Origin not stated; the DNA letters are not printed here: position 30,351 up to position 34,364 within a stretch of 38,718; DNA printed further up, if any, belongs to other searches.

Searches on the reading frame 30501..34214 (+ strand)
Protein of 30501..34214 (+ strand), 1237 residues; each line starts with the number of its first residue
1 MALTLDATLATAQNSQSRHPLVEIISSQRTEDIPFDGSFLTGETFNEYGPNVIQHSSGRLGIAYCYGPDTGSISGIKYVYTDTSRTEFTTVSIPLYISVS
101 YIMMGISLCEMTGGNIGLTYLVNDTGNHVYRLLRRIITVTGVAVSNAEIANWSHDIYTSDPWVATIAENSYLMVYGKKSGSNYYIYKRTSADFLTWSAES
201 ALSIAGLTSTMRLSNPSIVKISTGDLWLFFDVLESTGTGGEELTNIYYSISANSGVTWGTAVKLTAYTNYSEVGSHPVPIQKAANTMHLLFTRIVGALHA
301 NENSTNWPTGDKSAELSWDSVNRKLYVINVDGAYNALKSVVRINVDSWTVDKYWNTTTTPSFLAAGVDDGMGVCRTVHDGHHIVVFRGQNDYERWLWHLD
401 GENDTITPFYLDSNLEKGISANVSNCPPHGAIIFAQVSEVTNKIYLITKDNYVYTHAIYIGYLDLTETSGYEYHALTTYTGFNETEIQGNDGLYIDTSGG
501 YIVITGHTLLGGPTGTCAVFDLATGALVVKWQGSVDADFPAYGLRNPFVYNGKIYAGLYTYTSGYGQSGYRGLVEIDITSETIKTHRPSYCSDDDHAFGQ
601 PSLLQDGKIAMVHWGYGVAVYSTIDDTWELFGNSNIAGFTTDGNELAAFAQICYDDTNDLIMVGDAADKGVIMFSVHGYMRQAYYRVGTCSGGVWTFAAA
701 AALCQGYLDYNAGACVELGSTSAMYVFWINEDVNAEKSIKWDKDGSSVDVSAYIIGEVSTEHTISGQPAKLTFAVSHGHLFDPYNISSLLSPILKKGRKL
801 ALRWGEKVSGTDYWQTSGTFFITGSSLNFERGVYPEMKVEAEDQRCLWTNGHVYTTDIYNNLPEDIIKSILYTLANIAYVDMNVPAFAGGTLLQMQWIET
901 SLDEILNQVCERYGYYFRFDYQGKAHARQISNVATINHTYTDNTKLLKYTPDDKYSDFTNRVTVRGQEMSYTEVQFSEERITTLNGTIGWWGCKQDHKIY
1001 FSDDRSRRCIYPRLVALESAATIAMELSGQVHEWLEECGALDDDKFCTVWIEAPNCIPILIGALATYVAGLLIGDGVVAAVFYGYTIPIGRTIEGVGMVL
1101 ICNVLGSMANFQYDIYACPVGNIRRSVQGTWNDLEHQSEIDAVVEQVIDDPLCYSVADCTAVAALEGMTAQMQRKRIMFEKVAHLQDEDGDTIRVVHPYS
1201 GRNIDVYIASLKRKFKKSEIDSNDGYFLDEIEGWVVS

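Call 44: search_protein_families(library=pfam, proteins=[window:30501-34214:+], max_evalue=0.001)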
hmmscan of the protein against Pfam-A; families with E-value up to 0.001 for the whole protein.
window:30501-34214:+ (1237 aa): 1 family
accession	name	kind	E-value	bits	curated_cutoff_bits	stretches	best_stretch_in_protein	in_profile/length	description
PF13088.12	BNR_2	-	0.00012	22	31.4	1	194-284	30-121/277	BNR repeat-like domain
